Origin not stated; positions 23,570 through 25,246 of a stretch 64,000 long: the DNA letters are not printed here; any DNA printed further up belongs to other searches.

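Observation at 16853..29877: SPI-4-like locus: giant RTX adhesin plus T1SS with an embedded MotA/MotB-like (SiiB/SiiA-like) proton-channel pair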

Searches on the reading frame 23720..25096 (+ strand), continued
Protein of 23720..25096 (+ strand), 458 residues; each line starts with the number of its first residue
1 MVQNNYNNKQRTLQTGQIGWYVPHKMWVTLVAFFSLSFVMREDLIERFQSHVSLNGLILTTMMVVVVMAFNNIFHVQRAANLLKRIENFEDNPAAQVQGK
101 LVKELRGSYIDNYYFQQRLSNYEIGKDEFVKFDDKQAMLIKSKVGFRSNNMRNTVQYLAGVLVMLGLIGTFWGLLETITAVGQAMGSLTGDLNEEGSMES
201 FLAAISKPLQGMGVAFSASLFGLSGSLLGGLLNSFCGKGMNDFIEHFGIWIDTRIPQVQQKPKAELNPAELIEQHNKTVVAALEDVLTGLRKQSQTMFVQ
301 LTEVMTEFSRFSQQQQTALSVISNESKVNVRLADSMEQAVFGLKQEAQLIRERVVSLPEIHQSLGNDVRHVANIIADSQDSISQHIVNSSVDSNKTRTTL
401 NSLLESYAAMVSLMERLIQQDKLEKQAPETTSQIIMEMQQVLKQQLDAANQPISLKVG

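Call 29: search_solved_structures(query=A1, max_evalue=10, show_alignments=3)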
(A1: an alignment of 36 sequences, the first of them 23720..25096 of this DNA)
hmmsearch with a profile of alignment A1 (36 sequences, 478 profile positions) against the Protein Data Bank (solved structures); distinct sequences matched with E-value up to 10: 454 (the best 60 are shown).
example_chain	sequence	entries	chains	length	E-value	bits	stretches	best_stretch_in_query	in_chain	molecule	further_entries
2ch7_B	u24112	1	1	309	3.4e-07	32.7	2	285-422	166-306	METHYL-ACCEPTING CHEMOTAXIS PROTEIN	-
3ja6_H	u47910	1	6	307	4.1e-07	32.5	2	284-421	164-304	Methyl-accepting chemotaxis protein 2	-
2ch7_A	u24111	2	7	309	5e-07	32.2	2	284-421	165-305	METHYL-ACCEPTING CHEMOTAXIS PROTEIN | Methyl-accepting chemotaxis protein 2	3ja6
8qae_A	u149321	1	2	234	2.5e-06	29.8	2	279-461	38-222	sc-apCC-6-SLLA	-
4tql_A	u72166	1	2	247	3.1e-05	26.2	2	271-430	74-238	Three helix bundle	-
5cwb_A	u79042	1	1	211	3.1e-05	26.2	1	278-461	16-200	Designed helical repeat protein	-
8gl3_A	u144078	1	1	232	4.2e-05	25.8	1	272-460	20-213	pRLB-519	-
9r1o_A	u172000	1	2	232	6.1e-05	25.3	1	294-462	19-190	sc-apCC-6-DPH-NR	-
8cwy_A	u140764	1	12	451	6.7e-05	25.1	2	336-451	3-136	T32-15-1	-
8cws_A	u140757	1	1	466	0.00013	24.2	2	280-453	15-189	F4132-2 Chain A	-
7y9n_A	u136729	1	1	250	0.00015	23.9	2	332-470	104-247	Spike protein S2',5HB-H2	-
9y5h_B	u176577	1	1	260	0.00025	23.3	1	279-474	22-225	sc-t-SNARE-diff-#3.3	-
8qad_A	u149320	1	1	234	0.00058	22.1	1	306-458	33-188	sc-apCC-6-LLIA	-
3g6b_A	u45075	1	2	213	0.00062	22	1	297-475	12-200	Methyl-accepting chemotaxis protein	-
7zr2_A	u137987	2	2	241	0.00072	21.7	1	293-471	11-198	Spike protein S2',Chimeric protein mimic of SARS-CoV-2 Spike HR1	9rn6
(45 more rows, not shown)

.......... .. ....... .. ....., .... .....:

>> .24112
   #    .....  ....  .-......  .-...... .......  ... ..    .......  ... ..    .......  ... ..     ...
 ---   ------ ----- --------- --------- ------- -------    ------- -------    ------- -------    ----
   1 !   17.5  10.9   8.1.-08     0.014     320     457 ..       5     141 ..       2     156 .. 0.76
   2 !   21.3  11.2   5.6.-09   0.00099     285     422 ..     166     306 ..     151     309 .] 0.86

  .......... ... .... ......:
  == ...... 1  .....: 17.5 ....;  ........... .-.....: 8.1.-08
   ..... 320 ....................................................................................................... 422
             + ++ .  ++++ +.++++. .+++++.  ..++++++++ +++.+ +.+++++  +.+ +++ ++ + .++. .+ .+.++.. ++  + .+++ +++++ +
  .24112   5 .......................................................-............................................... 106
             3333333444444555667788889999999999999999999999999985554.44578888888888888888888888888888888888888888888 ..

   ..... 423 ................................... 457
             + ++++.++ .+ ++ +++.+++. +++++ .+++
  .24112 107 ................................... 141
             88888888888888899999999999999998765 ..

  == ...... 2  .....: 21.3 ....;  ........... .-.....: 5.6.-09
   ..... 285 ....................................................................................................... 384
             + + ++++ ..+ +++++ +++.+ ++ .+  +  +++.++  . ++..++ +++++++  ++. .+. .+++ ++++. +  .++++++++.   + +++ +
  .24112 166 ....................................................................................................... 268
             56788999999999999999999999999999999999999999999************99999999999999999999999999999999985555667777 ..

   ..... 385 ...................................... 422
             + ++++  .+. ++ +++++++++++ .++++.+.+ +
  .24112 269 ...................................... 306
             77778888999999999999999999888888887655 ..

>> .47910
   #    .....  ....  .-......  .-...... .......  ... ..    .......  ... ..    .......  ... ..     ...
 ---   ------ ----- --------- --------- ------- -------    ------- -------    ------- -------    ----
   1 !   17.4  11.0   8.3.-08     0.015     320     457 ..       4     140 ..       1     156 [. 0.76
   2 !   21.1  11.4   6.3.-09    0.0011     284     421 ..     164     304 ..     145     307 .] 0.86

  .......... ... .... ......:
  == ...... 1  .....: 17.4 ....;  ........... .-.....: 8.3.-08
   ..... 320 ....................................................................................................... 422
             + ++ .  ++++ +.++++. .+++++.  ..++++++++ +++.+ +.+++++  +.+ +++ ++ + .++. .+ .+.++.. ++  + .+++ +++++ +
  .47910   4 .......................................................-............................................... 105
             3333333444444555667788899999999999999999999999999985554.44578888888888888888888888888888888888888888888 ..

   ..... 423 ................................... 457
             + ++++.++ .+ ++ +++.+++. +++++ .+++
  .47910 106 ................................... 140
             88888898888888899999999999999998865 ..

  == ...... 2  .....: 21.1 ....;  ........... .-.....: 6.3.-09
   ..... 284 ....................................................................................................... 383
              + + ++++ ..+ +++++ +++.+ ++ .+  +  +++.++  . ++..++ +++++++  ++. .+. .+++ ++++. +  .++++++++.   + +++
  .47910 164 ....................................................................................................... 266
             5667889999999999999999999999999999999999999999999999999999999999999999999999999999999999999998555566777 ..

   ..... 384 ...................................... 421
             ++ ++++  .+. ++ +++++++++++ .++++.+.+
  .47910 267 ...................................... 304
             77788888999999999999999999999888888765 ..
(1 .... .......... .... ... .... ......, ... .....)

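Call 30: search_protein_families(library=ncbifam, proteins=[window:23720-25096:+], max_evalue=10)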
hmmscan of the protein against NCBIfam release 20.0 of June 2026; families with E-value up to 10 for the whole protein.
window:23720-25096:+ (458 aa): 4 families
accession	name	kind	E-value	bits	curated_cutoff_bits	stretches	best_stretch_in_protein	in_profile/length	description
NF011884.0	PRK15357.1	equivalog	0.091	12.2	369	1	318-384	85-149/229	pathogenicity island 2 effector protein SseG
TIGR02797.1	exbB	equivalog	0.27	11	206.2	1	71-184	37-151/211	tonB-system energizer ExbB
NF010558.0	PRK13953.1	equivalog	0.49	10.4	197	0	54-106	68-120/128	large conductance mechanosensitive channel protein MscL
NF010557.0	PRK13952.1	equivalog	1.1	9.4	159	1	56-108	86-137/142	large conductance mechanosensitive channel protein MscL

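Call 31: fold_search(model_id=the predicted structure, library=pdb)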
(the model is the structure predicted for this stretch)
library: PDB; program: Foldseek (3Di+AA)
matches with E <= 10: 500; with E <= 0.001: 13
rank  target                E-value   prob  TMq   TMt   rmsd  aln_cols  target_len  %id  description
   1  8qyk_A                9.9e-05  1.00  0.32  0.51  18.8       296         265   14  Zorya anti-bacteriophage defense system ZorAB, ZorA delta_359-592, ZorA tail middle deletion. (released 2024-11-06)
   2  8qyh_A                1.0e-04  1.00  0.33  0.52  18.6       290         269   16  Zorya anti-bacteriophage defense system ZorAB ZorA E86A_E89A, Calcium binding site mutation (released 2024-11-06)
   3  8qyd_A                1.6e-04  1.00  0.31  0.46  28.7       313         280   14  Zorya anti-bacteriophage defense system ZorAB (released 2024-11-06)
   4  9ddm_E                1.7e-04  1.00  0.27  0.51   8.3       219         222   14  E. coli TolAQR conformation I (released 2025-07-09)
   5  8vvn_D                1.8e-04  1.00  0.30  0.54   6.4       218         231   18  Cryo-EM structure of a type I ZorAB complex from Shewanella sp. strain ANA-3 (released 2025-02-05)
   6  9ddn_C                4.3e-04  1.00  0.27  0.52   8.3       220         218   14  E. coli TolAQR conformation II (released 2025-07-09)
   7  9ddm_A                4.3e-04  1.00  0.25  0.46   9.1       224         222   14  E. coli TolAQR conformation I (released 2025-07-09)
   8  9ddm_C                4.6e-04  1.00  0.27  0.50   8.7       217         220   14  E. coli TolAQR conformation I (released 2025-07-09)
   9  9kpz_C                4.6e-04  1.00  0.23  0.41   8.9       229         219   14  Structure of TolQRA complex at pH 5.4 from E.coli (released 2026-03-04)
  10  9ddn_E                4.8e-04  1.00  0.27  0.52   8.0       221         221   14  E. coli TolAQR conformation II (released 2025-07-09)
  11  8qyy_A                5.3e-04  1.00  0.32  0.53  10.9       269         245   16  Zorya anti-bacteriophage defense system ZorAB, ZorA delta_435-729, ZorA tail tip deletion. (released 2024-11-06)
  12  9quq_A                5.8e-04  1.00  0.21  0.37   9.8       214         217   14  cryo-EM structure of TolQR conformation2 in SMA nanodiscs (released 2025-12-17)
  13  8odt_A                9.1e-04  1.00  0.25  0.45   8.8       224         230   15  Structure of TolQR complex from E.coli (released 2023-11-01)
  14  9kpz_E                1.0e-03  1.00  0.26  0.49   8.7       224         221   12  Structure of TolQRA complex at pH 5.4 from E.coli (released 2026-03-04)
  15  9kq0_A                1.3e-03  1.00  0.27  0.49   8.6       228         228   12  Structure of TolQRA complex at pH 8.0 from E.coli (released 2026-03-04)
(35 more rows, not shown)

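Call 35: find_encoding_contigs(protein=P0044, flank=10000, max_places=1)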
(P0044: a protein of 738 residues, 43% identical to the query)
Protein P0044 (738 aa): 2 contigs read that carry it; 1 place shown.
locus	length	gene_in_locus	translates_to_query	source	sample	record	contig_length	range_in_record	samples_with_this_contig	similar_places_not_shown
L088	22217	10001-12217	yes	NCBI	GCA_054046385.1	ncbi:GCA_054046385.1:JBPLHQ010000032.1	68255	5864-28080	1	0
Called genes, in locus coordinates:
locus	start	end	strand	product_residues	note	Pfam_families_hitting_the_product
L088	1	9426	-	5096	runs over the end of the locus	?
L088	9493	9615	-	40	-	-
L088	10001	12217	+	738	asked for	-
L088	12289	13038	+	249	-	-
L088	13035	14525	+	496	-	PF02321:OEP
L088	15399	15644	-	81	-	-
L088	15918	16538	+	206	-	PF13036:LpoB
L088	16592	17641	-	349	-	-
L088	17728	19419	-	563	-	-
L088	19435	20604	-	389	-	PF11873:Mltc_N (faint), PF19489:SLT_4 (weak), PF01464:SLT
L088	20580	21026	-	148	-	-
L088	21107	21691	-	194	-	PF02169:LPP20 (weak)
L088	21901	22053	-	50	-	-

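Call 36: find_encoding_contigs(protein=P0068, flank=10000, max_places=1)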
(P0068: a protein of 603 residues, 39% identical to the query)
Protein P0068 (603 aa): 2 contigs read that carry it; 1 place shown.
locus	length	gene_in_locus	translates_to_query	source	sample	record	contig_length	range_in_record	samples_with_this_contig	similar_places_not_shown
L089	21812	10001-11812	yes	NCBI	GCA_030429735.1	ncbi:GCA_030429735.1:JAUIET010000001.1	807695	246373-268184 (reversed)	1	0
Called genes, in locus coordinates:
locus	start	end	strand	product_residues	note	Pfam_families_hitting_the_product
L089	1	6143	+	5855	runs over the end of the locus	-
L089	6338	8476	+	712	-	PF03412:Peptidase_C39 (weak), PF00664:ABC_membrane, PF00005:ABC_tran, PF13304:AAA_21 (faint)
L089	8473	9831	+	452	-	PF25919:BSH_CusB (faint), PF25984:BSH_YknX (weak), PF25994:HH_AprE, PF26002:Beta-barrel_AprE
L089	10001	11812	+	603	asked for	-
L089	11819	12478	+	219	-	-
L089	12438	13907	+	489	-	PF02321:OEP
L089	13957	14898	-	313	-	PF13669:Glyoxalase_4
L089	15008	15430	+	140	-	PF20159:YidB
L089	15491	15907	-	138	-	-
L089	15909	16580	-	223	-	PF00881:Nitroreductase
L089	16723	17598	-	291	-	PF01263:Aldose_epim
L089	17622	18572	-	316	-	-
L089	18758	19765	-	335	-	-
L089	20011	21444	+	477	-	PF00171:Aldedh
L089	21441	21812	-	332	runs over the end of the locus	PF02615:Ldh_2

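Call 37: find_encoding_contigs(protein=P0073, flank=10000, max_places=1)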
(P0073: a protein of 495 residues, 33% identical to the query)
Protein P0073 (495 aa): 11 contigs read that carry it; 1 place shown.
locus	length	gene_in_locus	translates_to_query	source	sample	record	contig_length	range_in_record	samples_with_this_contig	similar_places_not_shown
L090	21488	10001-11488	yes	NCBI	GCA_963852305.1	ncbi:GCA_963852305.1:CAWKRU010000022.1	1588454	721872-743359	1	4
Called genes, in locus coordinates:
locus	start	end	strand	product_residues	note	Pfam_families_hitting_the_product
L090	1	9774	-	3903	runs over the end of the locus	PF00353:HemolysinCabind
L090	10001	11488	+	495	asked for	-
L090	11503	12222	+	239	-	-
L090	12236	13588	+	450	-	PF02321:OEP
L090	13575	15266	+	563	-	-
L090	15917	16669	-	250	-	-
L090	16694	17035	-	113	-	PF13473:Cupredoxin_1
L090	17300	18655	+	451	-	PF02881:SRP54_N, PF06414:Zeta_toxin (weak), PF00448:SRP54, PF01656:CbiA (weak), PF02978:SRP_SPB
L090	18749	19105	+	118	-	PF00886:Ribosomal_S16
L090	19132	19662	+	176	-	PF01782:RimM, PF05239:PRC, PF24986:PRC_RimM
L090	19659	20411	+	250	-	PF01746:tRNA_m1G_MT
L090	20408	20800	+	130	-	PF01245:Ribosomal_L19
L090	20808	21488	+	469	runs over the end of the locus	PF00330:Aconitase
